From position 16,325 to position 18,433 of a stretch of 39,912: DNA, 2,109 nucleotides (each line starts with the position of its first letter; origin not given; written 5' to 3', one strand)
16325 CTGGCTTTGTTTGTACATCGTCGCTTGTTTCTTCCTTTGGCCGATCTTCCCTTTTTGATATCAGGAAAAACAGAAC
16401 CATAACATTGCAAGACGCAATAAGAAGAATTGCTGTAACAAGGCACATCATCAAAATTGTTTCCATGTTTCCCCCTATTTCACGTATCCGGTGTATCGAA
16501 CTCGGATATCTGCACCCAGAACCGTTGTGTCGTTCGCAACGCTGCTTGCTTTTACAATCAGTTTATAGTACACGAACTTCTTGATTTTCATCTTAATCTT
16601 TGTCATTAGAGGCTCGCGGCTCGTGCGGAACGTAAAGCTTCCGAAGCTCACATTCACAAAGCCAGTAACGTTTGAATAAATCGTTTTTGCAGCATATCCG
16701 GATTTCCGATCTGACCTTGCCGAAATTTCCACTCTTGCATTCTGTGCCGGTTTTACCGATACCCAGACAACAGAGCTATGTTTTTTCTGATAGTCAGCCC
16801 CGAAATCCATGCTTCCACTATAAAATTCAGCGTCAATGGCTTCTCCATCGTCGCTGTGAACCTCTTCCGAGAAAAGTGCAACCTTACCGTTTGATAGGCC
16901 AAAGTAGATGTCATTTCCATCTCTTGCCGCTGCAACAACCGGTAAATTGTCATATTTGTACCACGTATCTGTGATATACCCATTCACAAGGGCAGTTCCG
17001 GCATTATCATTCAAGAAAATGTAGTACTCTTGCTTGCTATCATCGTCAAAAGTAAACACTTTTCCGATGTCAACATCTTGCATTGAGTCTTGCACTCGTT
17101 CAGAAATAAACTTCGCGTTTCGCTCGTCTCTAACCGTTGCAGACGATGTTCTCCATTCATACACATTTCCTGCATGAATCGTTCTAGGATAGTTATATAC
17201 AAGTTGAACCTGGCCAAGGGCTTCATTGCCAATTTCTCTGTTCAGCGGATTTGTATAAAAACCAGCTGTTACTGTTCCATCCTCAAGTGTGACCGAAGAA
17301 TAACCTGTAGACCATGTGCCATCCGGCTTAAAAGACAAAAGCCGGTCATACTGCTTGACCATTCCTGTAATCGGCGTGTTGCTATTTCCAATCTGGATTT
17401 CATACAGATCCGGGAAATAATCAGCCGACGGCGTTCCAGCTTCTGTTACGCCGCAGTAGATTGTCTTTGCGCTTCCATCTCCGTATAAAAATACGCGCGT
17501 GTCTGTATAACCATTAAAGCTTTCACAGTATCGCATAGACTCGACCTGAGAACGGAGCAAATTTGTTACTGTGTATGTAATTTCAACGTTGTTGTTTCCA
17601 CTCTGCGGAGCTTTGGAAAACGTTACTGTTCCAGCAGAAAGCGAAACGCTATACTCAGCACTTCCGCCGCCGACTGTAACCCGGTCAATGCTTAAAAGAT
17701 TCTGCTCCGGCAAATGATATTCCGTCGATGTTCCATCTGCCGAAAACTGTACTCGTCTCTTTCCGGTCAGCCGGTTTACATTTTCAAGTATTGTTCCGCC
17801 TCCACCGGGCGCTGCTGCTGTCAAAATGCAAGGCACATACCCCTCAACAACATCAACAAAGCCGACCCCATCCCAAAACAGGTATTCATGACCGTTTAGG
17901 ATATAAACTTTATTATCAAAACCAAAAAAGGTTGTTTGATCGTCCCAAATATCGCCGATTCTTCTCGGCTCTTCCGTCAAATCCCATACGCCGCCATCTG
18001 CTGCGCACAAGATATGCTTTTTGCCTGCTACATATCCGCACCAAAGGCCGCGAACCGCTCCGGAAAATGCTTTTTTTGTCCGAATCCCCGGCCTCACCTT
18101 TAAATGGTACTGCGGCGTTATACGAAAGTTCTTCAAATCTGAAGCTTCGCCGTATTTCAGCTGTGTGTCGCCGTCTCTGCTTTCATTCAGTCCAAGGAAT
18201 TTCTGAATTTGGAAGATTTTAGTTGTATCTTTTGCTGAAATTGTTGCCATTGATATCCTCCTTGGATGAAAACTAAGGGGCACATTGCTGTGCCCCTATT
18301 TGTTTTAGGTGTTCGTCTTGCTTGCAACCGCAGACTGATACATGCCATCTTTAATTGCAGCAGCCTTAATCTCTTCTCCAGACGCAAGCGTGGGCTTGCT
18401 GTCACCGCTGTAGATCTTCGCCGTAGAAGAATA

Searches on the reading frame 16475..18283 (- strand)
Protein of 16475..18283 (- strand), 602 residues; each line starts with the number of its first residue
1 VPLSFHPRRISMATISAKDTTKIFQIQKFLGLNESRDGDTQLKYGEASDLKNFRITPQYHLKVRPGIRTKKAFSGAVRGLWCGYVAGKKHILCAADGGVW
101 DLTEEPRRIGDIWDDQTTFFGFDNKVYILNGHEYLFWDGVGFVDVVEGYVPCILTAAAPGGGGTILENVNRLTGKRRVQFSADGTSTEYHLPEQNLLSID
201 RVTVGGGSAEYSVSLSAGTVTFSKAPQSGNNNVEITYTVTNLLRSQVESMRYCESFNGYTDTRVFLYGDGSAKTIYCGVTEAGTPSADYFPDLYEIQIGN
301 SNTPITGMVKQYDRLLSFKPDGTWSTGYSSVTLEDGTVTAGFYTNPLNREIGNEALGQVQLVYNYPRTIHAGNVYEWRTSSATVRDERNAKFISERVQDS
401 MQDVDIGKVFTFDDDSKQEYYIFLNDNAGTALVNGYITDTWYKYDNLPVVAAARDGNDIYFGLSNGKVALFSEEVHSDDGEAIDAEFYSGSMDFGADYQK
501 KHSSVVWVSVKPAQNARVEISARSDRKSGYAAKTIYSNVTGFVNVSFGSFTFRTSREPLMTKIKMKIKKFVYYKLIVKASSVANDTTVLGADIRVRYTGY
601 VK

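Call 47: search_protein_families(library=phrogs, proteins=[window:16475-18283:-], max_evalue=0.00001)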
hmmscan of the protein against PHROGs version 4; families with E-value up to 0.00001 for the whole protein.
window:16475-18283:- (602 aa): 1 family
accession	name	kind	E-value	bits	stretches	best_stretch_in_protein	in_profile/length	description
phrog_5107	-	lysis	8.2e-08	32.1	1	381-531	297-458/533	amidase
